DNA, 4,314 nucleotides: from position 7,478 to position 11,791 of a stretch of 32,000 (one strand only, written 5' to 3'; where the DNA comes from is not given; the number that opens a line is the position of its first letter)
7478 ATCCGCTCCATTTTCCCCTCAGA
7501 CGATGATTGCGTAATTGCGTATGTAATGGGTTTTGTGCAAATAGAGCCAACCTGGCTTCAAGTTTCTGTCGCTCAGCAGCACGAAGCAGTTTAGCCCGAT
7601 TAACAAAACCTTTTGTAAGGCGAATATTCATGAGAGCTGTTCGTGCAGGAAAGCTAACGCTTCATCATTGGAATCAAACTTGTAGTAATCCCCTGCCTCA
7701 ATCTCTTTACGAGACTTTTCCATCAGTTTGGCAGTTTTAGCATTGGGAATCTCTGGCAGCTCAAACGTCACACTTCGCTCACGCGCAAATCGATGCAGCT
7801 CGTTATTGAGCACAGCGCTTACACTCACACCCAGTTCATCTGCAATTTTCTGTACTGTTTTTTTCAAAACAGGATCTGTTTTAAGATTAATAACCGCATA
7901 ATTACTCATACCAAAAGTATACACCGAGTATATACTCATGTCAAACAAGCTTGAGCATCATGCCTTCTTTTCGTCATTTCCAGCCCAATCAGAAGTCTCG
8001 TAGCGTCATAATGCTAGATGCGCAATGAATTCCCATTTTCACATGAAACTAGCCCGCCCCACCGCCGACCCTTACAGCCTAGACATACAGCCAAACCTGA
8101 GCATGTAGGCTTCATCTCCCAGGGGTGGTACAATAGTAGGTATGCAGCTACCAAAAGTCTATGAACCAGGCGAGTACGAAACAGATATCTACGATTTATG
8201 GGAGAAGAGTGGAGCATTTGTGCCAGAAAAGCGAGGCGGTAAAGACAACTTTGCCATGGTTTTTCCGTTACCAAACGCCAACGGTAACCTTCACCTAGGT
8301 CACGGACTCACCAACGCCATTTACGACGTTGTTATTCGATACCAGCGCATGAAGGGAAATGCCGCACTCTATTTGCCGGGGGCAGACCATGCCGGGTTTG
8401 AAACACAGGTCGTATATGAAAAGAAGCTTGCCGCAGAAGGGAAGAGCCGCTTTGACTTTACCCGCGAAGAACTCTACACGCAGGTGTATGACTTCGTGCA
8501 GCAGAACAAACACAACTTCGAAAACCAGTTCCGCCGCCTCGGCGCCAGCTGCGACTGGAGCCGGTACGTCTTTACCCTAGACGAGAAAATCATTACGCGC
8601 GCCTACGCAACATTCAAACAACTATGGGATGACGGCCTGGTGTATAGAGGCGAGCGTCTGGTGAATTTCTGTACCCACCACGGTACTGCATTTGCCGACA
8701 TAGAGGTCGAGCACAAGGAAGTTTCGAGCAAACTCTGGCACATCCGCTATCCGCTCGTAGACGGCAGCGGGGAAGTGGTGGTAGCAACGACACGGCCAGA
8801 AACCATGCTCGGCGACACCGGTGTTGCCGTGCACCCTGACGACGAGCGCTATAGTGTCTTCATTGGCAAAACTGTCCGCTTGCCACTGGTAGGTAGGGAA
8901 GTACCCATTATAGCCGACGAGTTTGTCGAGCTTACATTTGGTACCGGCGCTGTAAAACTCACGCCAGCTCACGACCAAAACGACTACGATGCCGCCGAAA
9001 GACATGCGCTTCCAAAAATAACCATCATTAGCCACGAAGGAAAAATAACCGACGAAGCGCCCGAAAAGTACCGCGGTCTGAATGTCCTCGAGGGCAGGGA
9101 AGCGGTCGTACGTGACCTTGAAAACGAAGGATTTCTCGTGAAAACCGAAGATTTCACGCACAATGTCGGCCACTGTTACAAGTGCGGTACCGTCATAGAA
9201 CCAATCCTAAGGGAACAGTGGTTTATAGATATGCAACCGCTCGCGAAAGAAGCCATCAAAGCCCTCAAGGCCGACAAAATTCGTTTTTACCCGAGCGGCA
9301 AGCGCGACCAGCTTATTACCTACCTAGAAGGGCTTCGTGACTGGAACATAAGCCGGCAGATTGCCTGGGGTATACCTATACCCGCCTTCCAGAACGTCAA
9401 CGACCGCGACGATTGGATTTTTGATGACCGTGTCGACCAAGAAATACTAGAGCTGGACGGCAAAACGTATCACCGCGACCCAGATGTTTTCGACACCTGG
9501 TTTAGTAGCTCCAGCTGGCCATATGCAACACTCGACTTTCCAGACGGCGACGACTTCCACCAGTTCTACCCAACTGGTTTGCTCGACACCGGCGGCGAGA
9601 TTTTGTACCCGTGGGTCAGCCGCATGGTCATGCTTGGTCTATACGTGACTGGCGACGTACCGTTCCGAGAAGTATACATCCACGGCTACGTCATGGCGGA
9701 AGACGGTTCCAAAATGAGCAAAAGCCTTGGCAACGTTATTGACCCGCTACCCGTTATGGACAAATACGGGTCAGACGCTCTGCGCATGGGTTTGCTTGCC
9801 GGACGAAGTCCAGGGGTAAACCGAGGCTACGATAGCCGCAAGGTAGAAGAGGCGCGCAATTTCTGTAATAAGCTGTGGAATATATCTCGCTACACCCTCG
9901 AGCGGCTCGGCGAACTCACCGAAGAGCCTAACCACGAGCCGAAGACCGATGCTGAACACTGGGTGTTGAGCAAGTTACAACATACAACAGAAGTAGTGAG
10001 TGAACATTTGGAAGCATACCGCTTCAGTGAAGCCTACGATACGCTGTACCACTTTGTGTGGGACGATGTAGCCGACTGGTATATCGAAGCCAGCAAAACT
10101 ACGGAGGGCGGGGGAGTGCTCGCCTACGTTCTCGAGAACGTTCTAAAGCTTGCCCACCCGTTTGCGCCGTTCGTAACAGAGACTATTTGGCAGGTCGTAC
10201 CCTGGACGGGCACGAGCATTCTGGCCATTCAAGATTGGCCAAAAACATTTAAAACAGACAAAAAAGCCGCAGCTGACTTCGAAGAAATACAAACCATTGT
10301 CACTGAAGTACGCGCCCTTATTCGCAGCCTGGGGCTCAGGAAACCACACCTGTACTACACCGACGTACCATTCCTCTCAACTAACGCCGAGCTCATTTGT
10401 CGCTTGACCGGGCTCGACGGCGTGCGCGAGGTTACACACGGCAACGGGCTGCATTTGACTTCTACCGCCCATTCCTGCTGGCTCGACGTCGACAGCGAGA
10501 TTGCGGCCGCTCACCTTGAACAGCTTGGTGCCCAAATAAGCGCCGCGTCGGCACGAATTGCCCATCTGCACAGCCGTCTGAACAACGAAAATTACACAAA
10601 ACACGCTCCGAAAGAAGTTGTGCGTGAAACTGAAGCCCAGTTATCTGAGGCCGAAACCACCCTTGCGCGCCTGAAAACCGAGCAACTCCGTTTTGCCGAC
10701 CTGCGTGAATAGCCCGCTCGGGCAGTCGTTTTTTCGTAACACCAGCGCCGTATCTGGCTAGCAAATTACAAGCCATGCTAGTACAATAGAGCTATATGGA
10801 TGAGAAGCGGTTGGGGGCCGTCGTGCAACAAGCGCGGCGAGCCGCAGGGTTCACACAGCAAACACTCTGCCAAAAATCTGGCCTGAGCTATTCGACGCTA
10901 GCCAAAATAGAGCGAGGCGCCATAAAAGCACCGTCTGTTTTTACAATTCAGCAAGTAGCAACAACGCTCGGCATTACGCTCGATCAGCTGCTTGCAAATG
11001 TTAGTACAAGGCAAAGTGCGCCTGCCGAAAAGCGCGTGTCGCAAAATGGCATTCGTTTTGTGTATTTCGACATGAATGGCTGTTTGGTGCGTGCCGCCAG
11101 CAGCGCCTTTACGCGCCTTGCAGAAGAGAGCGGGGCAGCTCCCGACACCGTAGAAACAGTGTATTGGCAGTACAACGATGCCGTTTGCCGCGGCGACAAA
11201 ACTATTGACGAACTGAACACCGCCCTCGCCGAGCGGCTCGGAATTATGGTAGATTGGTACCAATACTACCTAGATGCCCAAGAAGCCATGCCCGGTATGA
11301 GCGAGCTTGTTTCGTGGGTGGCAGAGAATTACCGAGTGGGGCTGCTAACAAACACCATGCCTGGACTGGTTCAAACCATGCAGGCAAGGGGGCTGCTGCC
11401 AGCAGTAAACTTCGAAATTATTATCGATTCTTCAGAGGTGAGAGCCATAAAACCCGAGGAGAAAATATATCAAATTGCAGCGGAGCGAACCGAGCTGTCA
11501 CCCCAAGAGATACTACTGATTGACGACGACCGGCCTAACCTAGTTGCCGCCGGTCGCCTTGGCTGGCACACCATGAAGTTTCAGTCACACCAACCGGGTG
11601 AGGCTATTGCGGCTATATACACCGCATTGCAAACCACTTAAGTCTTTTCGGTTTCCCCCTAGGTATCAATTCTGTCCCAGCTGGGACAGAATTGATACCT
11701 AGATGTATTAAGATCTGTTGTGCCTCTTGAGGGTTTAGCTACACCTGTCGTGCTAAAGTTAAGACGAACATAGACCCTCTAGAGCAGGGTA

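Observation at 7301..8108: Toxin-antitoxin cassette inserted at the 3' end of tsaD and bracketed by a 73-bp duplication of that gene end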

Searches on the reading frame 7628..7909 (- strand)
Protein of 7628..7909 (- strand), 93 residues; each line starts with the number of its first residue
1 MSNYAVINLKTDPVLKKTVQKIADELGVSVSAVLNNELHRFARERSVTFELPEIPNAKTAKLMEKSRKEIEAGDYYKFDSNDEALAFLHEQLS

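Call 4: search_protein_families(library=pfam, proteins=[window:7628-7909:-], max_evalue=0.01)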
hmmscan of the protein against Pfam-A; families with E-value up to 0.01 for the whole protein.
window:7628-7909:- (93 aa): 2 families
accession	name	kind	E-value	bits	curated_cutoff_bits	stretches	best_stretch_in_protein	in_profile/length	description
PF04221.18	RelB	-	4.9e-07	30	22.4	1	5-71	2-69/82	RelB antitoxin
PF13384.12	HTH_23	-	0.0068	16.6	24.6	0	16-44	17-44/50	Homeodomain-like domain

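Call 50: find_homologous_proteins(query=window:7628-7909:-)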
Query window:7628-7909:- (93 aa): 235 proteins with E <= 0.001 among 235 candidates; the best 120 are listed.
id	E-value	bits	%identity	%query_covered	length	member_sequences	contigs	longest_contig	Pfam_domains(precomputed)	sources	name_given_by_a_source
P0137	2.5e-51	189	99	100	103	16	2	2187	PF04221.19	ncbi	-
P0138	4.6e-43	162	83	100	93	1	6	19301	PF04221.19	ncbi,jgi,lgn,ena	ncbi:MAG: type II toxin-antitoxin system RelB/DinJ family antitoxin [Candidatus Saccharimonadales ba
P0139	3.6e-39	150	91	82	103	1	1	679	PF04221.19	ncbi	-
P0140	6.0e-36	140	75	99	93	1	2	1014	PF04221.19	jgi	-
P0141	1.2e-35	139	75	99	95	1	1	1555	PF04221.19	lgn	-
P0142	1.9e-35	138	72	99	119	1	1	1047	PF04221.19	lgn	-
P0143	2.7e-35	138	74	99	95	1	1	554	PF04221.19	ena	-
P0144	2.7e-35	138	74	99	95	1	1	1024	PF04221.19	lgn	-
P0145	4.0e-35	137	74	100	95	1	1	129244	PF04221.19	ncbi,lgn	-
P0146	4.4e-35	137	72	100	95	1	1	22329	PF04221.19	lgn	-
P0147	1.1e-34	136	73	99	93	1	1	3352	PF04221.19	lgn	-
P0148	1.4e-34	135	71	99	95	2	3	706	PF04221.19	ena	-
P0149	1.8e-34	135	73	99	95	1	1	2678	PF04221.19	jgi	jgi:addiction module RelB/DinJ family antitoxin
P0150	1.9e-34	135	73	99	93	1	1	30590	PF04221.19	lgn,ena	-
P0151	2.0e-34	135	71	99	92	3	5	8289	PF04221.19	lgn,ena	-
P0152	2.2e-34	135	69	100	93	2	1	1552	PF04221.19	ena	-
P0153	2.5e-34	135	72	99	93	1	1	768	PF04221.19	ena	-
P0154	3.0e-34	134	73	99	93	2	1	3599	PF04221.19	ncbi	-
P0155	3.8e-34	134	72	99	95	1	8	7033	PF04221.19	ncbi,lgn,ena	-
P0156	4.0e-34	134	73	99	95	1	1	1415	PF04221.19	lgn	-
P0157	4.3e-34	134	72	100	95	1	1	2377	PF04221.19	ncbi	-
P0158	4.4e-34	134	70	100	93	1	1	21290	PF04221.19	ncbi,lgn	-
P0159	6.1e-34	133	74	99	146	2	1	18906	PF04221.19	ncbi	-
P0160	6.8e-34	133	72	99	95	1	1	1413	PF04221.19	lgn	-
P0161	6.9e-34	133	72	99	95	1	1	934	PF04221.19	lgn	-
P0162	7.2e-34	133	72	99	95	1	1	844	PF04221.19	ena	-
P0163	8.0e-34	133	72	99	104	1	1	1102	PF04221.19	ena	-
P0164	1.1e-33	133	70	100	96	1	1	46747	PF04221.19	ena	-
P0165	1.4e-33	132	73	99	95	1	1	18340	PF04221.19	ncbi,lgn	-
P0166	1.4e-33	132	72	99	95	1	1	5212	PF04221.19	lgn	-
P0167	1.6e-33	132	72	99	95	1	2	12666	PF04221.19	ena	-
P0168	1.8e-33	132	70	100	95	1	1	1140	PF04221.19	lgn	-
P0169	1.8e-33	132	72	99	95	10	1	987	PF04221.19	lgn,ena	-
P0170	1.9e-33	132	72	99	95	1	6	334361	PF04221.19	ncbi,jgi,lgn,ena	-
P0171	1.9e-33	132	72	99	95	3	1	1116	PF04221.19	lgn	-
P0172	1.9e-33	132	72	99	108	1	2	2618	PF04221.19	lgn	-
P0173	2.2e-33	132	72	99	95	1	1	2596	PF04221.19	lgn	-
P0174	2.3e-33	132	71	100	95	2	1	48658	PF04221.19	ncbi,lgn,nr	ncbi:MAG: type II toxin-antitoxin system RelB/DinJ family antitoxin [bacterium]|nr:type II toxin-ant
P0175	2.4e-33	132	72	99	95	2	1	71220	PF04221.19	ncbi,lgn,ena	-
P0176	2.4e-33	132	70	99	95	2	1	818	PF04221.19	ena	-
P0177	2.5e-33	131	71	99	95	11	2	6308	PF04221.19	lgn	-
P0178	2.6e-33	131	72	99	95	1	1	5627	PF04221.19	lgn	-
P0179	3.0e-33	131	70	100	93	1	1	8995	PF04221.19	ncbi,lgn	-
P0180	3.1e-33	131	73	99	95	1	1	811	PF04221.19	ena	-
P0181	5.2e-33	130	70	99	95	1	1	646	PF04221.19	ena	-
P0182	5.6e-33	130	71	99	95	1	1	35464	PF04221.19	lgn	-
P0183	5.9e-33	130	71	99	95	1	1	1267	PF04221.19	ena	-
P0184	6.6e-33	130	68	99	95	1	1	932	PF04221.19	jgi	jgi:addiction module RelB/DinJ family antitoxin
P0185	7.2e-33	130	72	99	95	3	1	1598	PF04221.19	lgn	-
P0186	9.1e-33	130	71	99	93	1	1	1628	PF04221.19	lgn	-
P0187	9.2e-33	130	68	99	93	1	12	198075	PF04221.19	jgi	jgi:addiction module RelB/DinJ family antitoxin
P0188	1.1e-32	129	69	100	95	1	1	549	PF04221.19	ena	-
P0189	1.3e-32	129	71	86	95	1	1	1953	PF04221.19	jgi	jgi:addiction module RelB/DinJ family antitoxin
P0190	1.3e-32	129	69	100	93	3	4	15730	PF04221.19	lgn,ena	-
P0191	1.9e-32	129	71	99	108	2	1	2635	PF04221.19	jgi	-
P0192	2.5e-32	128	70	99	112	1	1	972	PF04221.19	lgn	-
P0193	2.6e-32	128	66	99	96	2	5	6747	PF04221.19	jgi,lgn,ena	-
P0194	2.8e-32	128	68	99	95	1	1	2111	PF04221.19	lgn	-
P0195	3.4e-32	128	69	100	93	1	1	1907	PF04221.19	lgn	-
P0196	4.0e-32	128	65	99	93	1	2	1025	PF04221.19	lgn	-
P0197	4.0e-32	128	68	99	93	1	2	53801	PF04221.19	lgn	-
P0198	4.9e-32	127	68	99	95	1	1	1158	PF04221.19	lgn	-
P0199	4.9e-32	127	68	99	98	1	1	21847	PF04221.19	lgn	-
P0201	5.5e-32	127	67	99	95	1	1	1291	PF04221.19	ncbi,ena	-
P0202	5.7e-32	127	67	100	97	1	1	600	PF04221.19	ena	-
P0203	5.9e-32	127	67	99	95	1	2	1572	PF04221.19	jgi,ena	-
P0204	9.6e-32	126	67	99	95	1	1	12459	PF04221.19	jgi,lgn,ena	-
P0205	1.2e-31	126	67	99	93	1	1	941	PF04221.19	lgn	-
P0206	1.2e-31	126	66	99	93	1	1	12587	PF04221.19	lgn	-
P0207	1.3e-31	126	65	100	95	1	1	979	PF04221.19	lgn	-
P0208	1.6e-31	126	67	99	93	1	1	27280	PF04221.19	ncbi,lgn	-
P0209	1.8e-31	126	64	99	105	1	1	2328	PF04221.19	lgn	-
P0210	2.1e-31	125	65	99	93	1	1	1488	PF04221.19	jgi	jgi:addiction module RelB/DinJ family antitoxin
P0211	2.3e-31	125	67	99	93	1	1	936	PF04221.19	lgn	-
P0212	2.7e-31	125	66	100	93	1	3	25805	PF04221.19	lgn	-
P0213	2.7e-31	125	70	94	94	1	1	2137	PF04221.19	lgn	-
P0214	2.9e-31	125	66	99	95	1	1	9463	PF04221.19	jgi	-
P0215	3.0e-31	125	63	100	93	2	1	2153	PF04221.19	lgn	-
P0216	3.9e-31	125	69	99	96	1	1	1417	PF04221.19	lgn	-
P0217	4.0e-31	124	68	99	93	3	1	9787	PF04221.19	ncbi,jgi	jgi:addiction module RelB/DinJ family antitoxin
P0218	4.5e-31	124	64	99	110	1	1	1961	PF04221.19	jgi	jgi:addiction module RelB/DinJ family antitoxin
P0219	4.6e-31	124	66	100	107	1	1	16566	PF04221.19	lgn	-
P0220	5.1e-31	124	66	99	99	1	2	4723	PF04221.19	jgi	jgi:addiction module RelB/DinJ family antitoxin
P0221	5.3e-31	124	70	99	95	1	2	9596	PF04221.19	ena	-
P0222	5.4e-31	124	68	99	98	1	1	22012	PF04221.19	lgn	-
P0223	5.6e-31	124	67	100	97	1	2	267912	PF04221.19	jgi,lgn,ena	-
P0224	5.7e-31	124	65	99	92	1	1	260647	PF04221.19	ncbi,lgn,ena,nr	ncbi:MAG TPA: type II toxin-antitoxin system RelB/DinJ family antitoxin [Candidatus Saccharimonadale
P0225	6.3e-31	124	66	100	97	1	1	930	PF04221.19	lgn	-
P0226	7.9e-31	124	70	99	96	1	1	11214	PF04221.19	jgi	jgi:addiction module RelB/DinJ family antitoxin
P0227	9.2e-31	123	65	99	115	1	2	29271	PF04221.19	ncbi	-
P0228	9.8e-31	123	67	99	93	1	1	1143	PF04221.19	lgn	-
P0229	1.0e-30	123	67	100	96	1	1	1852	PF04221.19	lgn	-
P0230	1.1e-30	123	69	99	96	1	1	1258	PF04221.19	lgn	-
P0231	1.1e-30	123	65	99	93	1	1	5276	PF04221.19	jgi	jgi:addiction module RelB/DinJ family antitoxin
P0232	1.4e-30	123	65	99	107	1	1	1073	PF04221.19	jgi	jgi:addiction module RelB/DinJ family antitoxin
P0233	1.6e-30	123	68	100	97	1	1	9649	PF04221.19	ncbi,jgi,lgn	jgi:addiction module RelB/DinJ family antitoxin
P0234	1.8e-30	122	62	99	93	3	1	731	PF04221.19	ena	-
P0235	2.1e-30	122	69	99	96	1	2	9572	PF04221.19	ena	-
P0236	2.7e-30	122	65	100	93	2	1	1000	PF04221.19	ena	-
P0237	2.8e-30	122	67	99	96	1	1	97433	PF04221.19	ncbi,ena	-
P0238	2.8e-30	122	67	100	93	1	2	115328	PF04221.19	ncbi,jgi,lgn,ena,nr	ncbi:MAG TPA: type II toxin-antitoxin system RelB/DinJ family antitoxin [Verrucomicrobiae bacterium]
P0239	2.9e-30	122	65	99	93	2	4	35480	PF04221.19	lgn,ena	-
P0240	3.3e-30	122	67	99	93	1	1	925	PF04221.19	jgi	jgi:addiction module RelB/DinJ family antitoxin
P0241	3.6e-30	121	62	99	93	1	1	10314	PF04221.19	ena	-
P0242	4.2e-30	121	67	100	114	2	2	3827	PF04221.19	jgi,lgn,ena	-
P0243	4.3e-30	121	64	99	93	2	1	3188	PF04221.19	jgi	-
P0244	4.6e-30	121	67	99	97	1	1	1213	PF04221.19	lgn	-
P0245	5.6e-30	121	64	99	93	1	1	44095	PF04221.19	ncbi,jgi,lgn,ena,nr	ncbi:MAG TPA: type II toxin-antitoxin system RelB/DinJ family antitoxin [Verrucomicrobiae bacterium]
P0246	6.2e-30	121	65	99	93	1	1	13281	PF04221.19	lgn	-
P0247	6.3e-30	121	66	100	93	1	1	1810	PF04221.19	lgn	-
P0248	6.8e-30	121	68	99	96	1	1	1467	PF04221.19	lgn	-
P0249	7.0e-30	121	65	99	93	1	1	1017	PF04221.19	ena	-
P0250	7.3e-30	120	64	99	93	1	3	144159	PF04221.19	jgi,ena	jgi:addiction module RelB/DinJ family antitoxin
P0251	8.0e-30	120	66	100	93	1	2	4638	PF04221.19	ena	-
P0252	8.9e-30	120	66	99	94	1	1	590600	PF04221.19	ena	-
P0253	9.1e-30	120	65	100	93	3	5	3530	PF04221.19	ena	-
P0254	1.1e-29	120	64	99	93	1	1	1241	PF04221.19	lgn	-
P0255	1.3e-29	120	65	100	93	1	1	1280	PF04221.19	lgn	-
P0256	1.3e-29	120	65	100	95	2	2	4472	PF04221.19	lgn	-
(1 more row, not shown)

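Call 51: find_encoding_contigs(protein=P0138, flank=5000, max_places=6)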
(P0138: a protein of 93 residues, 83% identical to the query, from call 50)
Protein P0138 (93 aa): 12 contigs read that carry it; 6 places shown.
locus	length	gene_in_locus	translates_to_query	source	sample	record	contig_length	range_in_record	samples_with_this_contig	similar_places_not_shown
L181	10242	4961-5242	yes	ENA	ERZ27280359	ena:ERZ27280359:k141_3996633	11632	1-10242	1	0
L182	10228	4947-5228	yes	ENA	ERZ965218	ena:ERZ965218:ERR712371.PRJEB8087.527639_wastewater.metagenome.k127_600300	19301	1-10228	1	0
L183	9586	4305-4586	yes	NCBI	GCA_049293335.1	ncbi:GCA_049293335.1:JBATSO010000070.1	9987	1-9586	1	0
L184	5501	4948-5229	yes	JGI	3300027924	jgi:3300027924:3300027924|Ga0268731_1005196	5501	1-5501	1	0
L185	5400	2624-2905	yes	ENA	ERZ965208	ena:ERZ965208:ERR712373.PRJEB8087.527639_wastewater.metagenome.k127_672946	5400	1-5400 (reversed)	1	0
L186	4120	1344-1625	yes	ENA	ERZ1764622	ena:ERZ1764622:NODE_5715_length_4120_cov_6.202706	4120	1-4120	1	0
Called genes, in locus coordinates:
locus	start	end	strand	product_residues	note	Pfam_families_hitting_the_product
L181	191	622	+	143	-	-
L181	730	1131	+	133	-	PF11969:DcpS_C, PF01230:HIT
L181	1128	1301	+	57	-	-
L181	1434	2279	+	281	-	PF13560:HTH_31, PF01381:HTH_3, PF13443:HTH_26 (weak), PF00702:Hydrolase, PF13419:HAD_2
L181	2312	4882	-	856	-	PF00133:tRNA-synt_1, PF09334:tRNA-synt_1g, PF13603:tRNA-synt_1_2, PF08264:Anticodon_1, PF10458:Val_tRNA-synt_C (weak)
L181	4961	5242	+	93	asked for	PF04221:RelB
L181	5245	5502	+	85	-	PF15738:YafQ_toxin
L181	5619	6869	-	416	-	PF00814:TsaD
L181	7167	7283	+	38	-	-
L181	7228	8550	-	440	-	PF02661:Fic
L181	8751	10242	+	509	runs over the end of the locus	-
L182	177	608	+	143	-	-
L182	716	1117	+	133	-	PF11969:DcpS_C, PF01230:HIT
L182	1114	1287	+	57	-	-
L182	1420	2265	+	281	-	PF13560:HTH_31, PF01381:HTH_3, PF13443:HTH_26 (weak), PF00702:Hydrolase, PF13419:HAD_2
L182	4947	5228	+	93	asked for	PF04221:RelB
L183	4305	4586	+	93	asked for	PF04221:RelB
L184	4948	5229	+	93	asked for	PF04221:RelB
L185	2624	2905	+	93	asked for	PF04221:RelB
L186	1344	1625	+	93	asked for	PF04221:RelB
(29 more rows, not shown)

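Call 52: find_encoding_contigs(protein=P0145, flank=5000, max_places=3)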
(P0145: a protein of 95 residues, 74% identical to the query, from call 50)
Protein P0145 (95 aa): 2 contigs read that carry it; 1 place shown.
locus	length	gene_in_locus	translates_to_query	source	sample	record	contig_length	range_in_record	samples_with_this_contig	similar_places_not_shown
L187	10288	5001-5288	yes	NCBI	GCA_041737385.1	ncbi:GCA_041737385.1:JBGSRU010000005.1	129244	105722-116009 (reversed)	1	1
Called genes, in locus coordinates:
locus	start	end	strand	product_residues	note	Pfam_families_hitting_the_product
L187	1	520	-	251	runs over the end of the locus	PF00215:OMPdecase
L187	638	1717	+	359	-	PF01180:DHO_dh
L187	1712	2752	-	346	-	PF01979:Amidohydro_1, PF12890:DHOase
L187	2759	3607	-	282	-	PF13793:Pribosyltran_N, PF14572:Pribosyl_synth (faint), PF00156:Pribosyltran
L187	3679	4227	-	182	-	-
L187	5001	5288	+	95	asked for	PF04221:RelB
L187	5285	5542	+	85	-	PF05016:ParE_toxin (weak), PF15738:YafQ_toxin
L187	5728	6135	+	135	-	PF01590:GAF (weak), PF13185:GAF_2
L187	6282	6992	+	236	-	-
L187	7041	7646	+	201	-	-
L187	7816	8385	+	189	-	-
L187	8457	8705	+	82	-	PF09932:DUF2164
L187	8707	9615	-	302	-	-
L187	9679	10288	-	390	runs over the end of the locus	PF26514:DUF8173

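Call 62: search_solved_structures(query=window:7628-7909:-, max_evalue=0.01)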
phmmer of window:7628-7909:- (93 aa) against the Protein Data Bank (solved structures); distinct sequences matched with E-value up to 0.01: 0.

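Call 81: search_protein_families(library=ncbifam, proteins=[window:7628-7909:-], max_evalue=0.001)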
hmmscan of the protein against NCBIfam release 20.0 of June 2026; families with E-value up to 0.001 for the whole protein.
window:7628-7909:- (93 aa): 2 families
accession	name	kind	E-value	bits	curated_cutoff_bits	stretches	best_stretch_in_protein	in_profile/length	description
TIGR02384.1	RelB_DinJ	subfamily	9e-09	35.4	45.65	1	1-83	1-80/85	type II toxin-antitoxin system RelB/DinJ family antitoxin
NF050811.1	RelB_ParD_antitoxin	subfamily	0.00084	19.5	60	0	9-71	1-61/83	type II toxin-antitoxin system RelB/ParD family antitoxin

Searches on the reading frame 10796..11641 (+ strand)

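Call 4: search_protein_families(library=pfam, proteins=[window:10796-11641:+], max_evalue=0.01)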
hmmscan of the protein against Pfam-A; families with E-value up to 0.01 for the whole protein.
window:10796-11641:+ (281 aa): 7 families
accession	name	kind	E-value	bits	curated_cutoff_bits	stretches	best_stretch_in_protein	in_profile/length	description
PF01381.28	HTH_3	-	1.5e-12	47.8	23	1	11-65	2-55/55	Helix-turn-helix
PF13560.12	HTH_31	-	5.4e-11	43.1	27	1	5-64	1-60/64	Helix-turn-helix domain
PF00702.32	Hydrolase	-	8.4e-11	43.1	26.4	1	89-254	4-189/191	haloacid dehalogenase-like hydrolase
PF13419.12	HAD_2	-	2.2e-08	34.9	23.8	1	134-259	46-175/178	Haloacid dehalogenase-like hydrolase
PF13443.12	HTH_26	-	4.5e-06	27.3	22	1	16-66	8-58/63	Cro/C1-type HTH DNA-binding domain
PF12844.13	HTH_19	-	0.00017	21.8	30.2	1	10-69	4-62/64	Helix-turn-helix domain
PF13384.12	HTH_23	-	0.0036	17.5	24.6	0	10-38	11-37/50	Homeodomain-like domain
